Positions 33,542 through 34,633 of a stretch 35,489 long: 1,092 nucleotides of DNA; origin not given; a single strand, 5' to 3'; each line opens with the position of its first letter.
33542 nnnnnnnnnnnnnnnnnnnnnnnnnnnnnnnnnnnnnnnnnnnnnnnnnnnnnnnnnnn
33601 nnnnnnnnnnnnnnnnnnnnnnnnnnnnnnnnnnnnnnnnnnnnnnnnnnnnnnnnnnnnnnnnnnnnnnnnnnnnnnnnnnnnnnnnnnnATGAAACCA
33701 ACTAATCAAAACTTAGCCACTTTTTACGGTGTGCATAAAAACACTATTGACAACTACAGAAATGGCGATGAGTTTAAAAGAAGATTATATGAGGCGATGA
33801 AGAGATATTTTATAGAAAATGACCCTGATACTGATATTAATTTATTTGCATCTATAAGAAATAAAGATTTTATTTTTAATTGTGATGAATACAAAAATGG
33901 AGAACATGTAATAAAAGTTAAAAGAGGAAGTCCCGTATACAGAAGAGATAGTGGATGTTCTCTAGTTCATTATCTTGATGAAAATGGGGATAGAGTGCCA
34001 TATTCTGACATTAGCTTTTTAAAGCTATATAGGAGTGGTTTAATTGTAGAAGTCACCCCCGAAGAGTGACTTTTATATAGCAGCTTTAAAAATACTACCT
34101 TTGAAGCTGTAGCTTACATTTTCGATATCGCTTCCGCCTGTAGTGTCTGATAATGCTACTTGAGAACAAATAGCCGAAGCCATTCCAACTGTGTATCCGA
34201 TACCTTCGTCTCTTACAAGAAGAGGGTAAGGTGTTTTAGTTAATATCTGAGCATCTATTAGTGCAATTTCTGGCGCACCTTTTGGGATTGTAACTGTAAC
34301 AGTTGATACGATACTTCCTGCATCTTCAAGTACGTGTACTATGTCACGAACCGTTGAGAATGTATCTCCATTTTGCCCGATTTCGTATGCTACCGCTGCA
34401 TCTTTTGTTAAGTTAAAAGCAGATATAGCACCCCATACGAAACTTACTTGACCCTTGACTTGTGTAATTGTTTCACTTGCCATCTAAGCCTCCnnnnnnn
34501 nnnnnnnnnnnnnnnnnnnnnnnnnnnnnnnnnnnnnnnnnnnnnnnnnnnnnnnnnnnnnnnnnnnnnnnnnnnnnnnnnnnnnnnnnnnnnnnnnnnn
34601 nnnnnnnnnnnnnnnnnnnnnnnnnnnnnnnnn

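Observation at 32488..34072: Opposite-strand five-gene island with a perfect consensus promoter, inserted between the tail tube and tail chaperone genes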

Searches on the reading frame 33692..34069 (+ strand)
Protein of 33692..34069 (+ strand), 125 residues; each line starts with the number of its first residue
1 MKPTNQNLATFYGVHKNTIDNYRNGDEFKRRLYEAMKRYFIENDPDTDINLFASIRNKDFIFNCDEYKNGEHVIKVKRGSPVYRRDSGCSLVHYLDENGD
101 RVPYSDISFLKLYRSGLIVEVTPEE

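Call 5: search_protein_families(library=pfam, max_evalue=1, proteins=[window:33692-34069:+])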
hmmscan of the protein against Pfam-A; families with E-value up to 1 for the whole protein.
window:33692-34069:+ (125 aa): 0 families

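Call 6: search_protein_families(library=phrogs, max_evalue=1, proteins=[window:33692-34069:+])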
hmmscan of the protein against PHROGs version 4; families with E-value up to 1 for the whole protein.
window:33692-34069:+ (125 aa): 5 families
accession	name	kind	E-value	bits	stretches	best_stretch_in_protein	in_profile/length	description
phrog_2538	-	head and packaging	0.095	13.8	1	4-42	20-58/129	terminase small subunit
phrog_43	-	tail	0.13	12.9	1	76-101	32-57/126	baseplate wedge subunit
phrog_606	-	head and packaging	0.14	13.2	1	3-29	70-96/167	terminase small subunit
phrog_23792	-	unknown function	0.36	12.2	1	91-122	41-72/84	-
phrog_4441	-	DNA, RNA and nucleotide metabolism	0.48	11.8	1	7-27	23-43/98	HTH DNA binding protein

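Call 27: search_protein_families(library=padloc, max_evalue=1, proteins=[window:33692-34069:+])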
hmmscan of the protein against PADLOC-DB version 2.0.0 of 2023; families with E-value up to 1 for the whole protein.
window:33692-34069:+ (125 aa): 0 families

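Call 28: search_protein_families(library=ncbifam, max_evalue=1, proteins=[window:33692-34069:+])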
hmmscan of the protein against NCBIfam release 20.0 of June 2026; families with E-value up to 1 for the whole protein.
window:33692-34069:+ (125 aa): 0 families

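Call 29: find_homologous_proteins(query=window:33692-34069:+, max_evalue=0.1)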
Query window:33692-34069:+ (125 aa): 1 proteins with E <= 0.1 among 6 candidates.
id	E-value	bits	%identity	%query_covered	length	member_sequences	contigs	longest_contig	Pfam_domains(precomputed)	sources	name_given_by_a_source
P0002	5.5e-60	219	78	99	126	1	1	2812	-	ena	-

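Call 30: find_encoding_contigs(protein=P0002, flank=5000, max_places=5)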
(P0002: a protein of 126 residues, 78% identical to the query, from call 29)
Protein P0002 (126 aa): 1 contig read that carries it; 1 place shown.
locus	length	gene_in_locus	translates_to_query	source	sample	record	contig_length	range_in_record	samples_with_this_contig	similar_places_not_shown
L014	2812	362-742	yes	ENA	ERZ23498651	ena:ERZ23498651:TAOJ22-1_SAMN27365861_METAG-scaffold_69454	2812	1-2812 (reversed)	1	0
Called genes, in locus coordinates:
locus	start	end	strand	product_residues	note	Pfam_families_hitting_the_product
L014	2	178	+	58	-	?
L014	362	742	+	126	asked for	-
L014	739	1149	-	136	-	-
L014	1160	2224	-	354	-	-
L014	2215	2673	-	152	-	PF23961:Phage_tail_terminator_9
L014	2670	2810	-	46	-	?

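Call 44: search_protein_representatives(alignment_id=A4)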
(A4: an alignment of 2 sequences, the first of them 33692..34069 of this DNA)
Query: 2 sequences, 126 profile positions. Proteins with E-value up to 0.001 (for the whole library): 41; up to 1e-10: 2; up to 1e-30: 0. The best 41 are listed.
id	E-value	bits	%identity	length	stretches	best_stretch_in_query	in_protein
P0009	1.3e-17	80.4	-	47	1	1-46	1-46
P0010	1.8e-13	67.0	-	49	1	1-45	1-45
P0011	1.2e-10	57.9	-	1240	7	81-101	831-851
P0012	3.6e-10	56.4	-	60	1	1-48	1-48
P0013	1.0e-09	54.9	-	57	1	1-43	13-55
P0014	7.0e-09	52.2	-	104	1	1-83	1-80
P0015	2.3e-08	50.5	-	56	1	1-46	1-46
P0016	2.5e-08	50.4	-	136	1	47-120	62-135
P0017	4.4e-08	49.6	-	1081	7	79-108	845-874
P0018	6.1e-08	49.1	-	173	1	30-120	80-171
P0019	6.3e-08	49.1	-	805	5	14-52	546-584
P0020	5.9e-07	45.9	-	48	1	1-42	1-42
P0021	1.3e-06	44.8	-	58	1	1-45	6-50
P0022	2.6e-06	43.9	-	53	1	2-42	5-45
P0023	2.7e-06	43.8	-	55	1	1-43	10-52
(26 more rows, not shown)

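Call 46: find_encoding_contigs(protein=P0009, flank=6000, max_places=5)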
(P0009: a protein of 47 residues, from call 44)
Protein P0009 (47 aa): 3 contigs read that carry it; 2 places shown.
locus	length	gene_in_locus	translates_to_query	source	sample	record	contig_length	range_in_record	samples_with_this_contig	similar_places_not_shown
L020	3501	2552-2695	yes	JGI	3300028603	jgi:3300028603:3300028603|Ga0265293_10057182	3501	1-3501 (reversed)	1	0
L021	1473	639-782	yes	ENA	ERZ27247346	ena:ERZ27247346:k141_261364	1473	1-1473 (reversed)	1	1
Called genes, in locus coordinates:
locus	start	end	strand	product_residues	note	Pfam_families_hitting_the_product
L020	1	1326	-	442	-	?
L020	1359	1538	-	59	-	-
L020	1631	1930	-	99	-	-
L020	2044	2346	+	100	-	-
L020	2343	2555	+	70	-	-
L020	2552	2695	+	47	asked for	-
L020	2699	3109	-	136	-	-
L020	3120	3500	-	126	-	?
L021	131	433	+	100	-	-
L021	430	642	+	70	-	-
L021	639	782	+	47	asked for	-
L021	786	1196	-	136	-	-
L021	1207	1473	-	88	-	?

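Call 47: find_encoding_contigs(protein=P0010, flank=6000, max_places=5)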
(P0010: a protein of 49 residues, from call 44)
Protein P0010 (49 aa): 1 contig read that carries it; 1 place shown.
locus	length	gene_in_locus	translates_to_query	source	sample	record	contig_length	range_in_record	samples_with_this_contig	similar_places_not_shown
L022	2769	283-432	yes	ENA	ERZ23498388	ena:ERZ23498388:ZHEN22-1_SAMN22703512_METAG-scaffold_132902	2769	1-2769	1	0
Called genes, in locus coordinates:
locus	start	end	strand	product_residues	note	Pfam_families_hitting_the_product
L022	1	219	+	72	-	?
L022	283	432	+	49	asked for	-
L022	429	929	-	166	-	-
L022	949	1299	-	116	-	-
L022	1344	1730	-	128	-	PF13554:Phage_tail_terminator_5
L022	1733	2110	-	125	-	-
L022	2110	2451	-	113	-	-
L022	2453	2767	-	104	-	?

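Call 75: search_protein_families(library=phrogs, max_evalue=0.01, proteins=[L022:429-929:-, L022:949-1299:-, L020:2044-2346:+, L020:2343-2555:+, L014:189-365:+])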
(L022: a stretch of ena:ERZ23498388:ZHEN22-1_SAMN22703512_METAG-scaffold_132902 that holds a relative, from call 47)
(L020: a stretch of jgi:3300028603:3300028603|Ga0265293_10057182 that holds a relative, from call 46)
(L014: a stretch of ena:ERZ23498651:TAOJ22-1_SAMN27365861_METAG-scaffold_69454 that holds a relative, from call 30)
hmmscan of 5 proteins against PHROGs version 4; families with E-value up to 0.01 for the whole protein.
L022:429-929:- (166 aa): 0 families

L022:949-1299:- (116 aa): 1 family
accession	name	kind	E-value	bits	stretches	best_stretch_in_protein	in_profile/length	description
phrog_27379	-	unknown function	0.0072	17.3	1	10-80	40-110/122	-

L020:2044-2346:+ (100 aa): 0 families

L020:2343-2555:+ (70 aa): 0 families

L014:189-365:+ (58 aa): 0 families

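Call 80: predict_structure(alignment_id=A4)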
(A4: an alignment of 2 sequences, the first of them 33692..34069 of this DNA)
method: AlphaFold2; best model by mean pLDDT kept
length: 125 residues; sequences in the alignment: 2
mean_pLDDT: 37.6   pTM: 0.31
mean pLDDT of the five models: 37.6, 37.6, 36.9, 36.1, 35.8
residues with pLDDT >= 90: 0; 70-90: 0; 50-70: 21; < 50: 104
segments of 3 or more residues with pLDDT < 50: 1-15, 38-125
pLDDT, mean of each block of 10 residues (from residue 1): 24 45 58 51 39 36 32 32 30 39 36 32 31
secondary structure, 60 per line:
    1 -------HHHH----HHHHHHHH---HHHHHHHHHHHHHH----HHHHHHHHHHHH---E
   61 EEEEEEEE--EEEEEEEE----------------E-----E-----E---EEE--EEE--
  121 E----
elements in order: H8-11 H16-23 H27-40 H45-56 E60-68 E71-78 E111-113 E116-118

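Call 88: search_protein_families(library=pfam, max_evalue=0.1, proteins=[L020:2044-2346:+, L020:2343-2555:+, L014:189-365:+])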
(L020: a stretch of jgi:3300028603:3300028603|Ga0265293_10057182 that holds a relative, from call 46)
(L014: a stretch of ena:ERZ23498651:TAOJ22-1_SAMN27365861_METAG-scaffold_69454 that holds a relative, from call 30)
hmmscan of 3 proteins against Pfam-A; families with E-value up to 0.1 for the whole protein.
L020:2044-2346:+ (100 aa): 0 families

L020:2343-2555:+ (70 aa): 0 families

L014:189-365:+ (58 aa): 0 families

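Call 96: search_protein_families(library=pfam, max_evalue=1, proteins=[L022:429-929:-, L022:949-1299:-, L022:1733-2110:-, L022:2110-2451:-])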
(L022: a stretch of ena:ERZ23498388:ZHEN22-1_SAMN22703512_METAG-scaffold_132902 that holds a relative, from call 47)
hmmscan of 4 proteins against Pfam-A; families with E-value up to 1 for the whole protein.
L022:429-929:- (166 aa): 0 families

L022:949-1299:- (116 aa): 0 families

L022:1733-2110:- (125 aa): 1 family
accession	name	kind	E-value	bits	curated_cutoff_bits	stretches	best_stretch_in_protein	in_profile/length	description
PF04883.17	HK97-gp10_like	-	0.068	14.6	21.4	1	3-98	3-77/78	Bacteriophage HK97-gp10, putative tail-component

L022:2110-2451:- (113 aa): 1 family
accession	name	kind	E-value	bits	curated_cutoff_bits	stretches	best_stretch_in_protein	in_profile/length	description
PF17942.8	Morc6_S5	-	0.019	15.5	26.2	1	47-105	59-116/139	Morc6 ribosomal protein S5 domain 2-like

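Call 104: find_encoding_contigs(protein=P0012, flank=3000, max_places=3)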
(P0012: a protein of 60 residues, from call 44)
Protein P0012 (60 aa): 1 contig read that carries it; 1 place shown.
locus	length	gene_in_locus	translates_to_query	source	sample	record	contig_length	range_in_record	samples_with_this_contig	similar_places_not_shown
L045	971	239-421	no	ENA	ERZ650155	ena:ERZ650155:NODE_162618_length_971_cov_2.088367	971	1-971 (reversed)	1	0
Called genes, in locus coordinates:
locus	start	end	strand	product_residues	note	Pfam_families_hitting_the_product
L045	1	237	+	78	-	?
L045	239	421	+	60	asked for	-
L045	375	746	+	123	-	-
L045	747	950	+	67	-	-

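Call 105: find_encoding_contigs(protein=P0015, flank=3000, max_places=3)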
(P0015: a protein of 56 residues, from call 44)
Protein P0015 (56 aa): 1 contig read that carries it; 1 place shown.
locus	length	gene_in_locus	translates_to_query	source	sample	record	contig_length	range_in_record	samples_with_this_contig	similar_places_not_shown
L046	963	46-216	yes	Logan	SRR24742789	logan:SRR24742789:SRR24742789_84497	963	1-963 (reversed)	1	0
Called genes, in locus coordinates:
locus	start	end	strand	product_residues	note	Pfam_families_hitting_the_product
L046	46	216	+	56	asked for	-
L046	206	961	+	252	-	?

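Call 106: find_encoding_contigs(protein=P0014, flank=3000, max_places=3)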
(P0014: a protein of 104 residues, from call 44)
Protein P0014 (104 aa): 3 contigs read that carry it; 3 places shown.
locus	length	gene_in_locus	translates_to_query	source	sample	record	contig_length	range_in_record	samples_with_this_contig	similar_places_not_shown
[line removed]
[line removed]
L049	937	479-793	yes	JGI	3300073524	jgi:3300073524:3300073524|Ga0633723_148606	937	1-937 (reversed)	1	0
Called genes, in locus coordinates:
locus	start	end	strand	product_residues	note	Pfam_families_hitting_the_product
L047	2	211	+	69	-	?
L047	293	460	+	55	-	PF18524:HPIP_like (weak)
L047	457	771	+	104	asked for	-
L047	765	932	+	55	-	-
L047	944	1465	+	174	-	?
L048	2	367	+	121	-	?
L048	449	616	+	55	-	PF18524:HPIP_like (weak)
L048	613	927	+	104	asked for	-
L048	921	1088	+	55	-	-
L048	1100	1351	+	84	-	?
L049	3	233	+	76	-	?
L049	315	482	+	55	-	PF18524:HPIP_like (weak)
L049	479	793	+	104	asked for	-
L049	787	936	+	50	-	?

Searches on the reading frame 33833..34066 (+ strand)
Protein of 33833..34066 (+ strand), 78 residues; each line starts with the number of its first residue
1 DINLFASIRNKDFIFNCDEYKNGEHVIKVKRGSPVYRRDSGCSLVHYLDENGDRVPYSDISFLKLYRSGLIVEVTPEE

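Call 115: search_solved_structures(query=A9, max_evalue=1)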
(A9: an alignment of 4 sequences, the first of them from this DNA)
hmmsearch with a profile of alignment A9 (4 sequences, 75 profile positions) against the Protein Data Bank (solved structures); distinct sequences matched with E-value up to 1: 8.
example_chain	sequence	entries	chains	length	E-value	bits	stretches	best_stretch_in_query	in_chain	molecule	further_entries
7qrw_A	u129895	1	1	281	0.41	14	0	19-53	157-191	Isoform 4 of Tripartite motif-containing protein 3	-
8ipw_A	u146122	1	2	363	0.49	13.8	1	34-67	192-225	MavL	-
8ipj_A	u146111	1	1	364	0.5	13.7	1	34-67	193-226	MavL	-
8xep_A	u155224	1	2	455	0.55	13.6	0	34-67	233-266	Type IV effector MavL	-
6omi_A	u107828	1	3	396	0.55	13.6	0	34-67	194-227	MavL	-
8dmp_A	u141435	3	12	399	0.56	13.6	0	34-67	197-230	MavL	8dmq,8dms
8dmr_A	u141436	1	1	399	0.56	13.6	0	34-67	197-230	MavL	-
6a64_A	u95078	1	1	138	0.9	12.9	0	11-59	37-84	Galactoside-binding soluble lectin 13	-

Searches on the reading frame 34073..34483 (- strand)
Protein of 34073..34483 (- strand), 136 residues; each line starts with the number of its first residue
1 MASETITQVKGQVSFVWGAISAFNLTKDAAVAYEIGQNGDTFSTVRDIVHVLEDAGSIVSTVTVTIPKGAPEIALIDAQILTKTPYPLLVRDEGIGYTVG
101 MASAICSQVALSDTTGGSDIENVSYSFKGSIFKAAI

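Call 5: search_protein_families(library=pfam, max_evalue=1, proteins=[window:34073-34483:-])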
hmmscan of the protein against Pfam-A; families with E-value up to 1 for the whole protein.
window:34073-34483:- (136 aa): 1 family
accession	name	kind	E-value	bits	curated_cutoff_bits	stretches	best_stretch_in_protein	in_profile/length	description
PF02124.21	Marek_A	-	0.22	12.4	24.1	1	5-58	26-79/90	Marek's disease glycoprotein A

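Call 6: search_protein_families(library=phrogs, max_evalue=1, proteins=[window:34073-34483:-])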
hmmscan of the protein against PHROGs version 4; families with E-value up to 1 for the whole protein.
window:34073-34483:- (136 aa): 0 families

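Call 28: search_protein_families(library=ncbifam, max_evalue=1, proteins=[window:34073-34483:-])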
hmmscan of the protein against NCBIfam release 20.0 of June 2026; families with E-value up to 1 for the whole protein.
window:34073-34483:- (136 aa): 0 families

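Call 98: find_encoding_contigs(protein=window:34073-34483:-, flank=3500, max_places=10)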
Protein window:34073-34483:- (136 aa): 7 contigs read that carry it; 3 places shown.
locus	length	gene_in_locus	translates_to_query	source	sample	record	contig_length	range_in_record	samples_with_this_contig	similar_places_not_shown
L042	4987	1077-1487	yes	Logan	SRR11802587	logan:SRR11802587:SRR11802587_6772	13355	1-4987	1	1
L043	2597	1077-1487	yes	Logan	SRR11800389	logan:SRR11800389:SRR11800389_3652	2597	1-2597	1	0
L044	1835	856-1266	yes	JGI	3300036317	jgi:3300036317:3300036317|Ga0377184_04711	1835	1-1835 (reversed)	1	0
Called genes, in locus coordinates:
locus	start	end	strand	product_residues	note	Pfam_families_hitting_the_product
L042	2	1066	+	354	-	?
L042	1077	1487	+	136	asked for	-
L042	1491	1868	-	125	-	-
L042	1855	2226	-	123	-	-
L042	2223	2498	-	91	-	-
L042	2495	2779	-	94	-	-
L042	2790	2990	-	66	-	-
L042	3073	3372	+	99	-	-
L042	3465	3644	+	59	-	-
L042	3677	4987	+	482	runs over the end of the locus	-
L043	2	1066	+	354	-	?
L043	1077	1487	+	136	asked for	-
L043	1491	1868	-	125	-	-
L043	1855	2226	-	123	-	-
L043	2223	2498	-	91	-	-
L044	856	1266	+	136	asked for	-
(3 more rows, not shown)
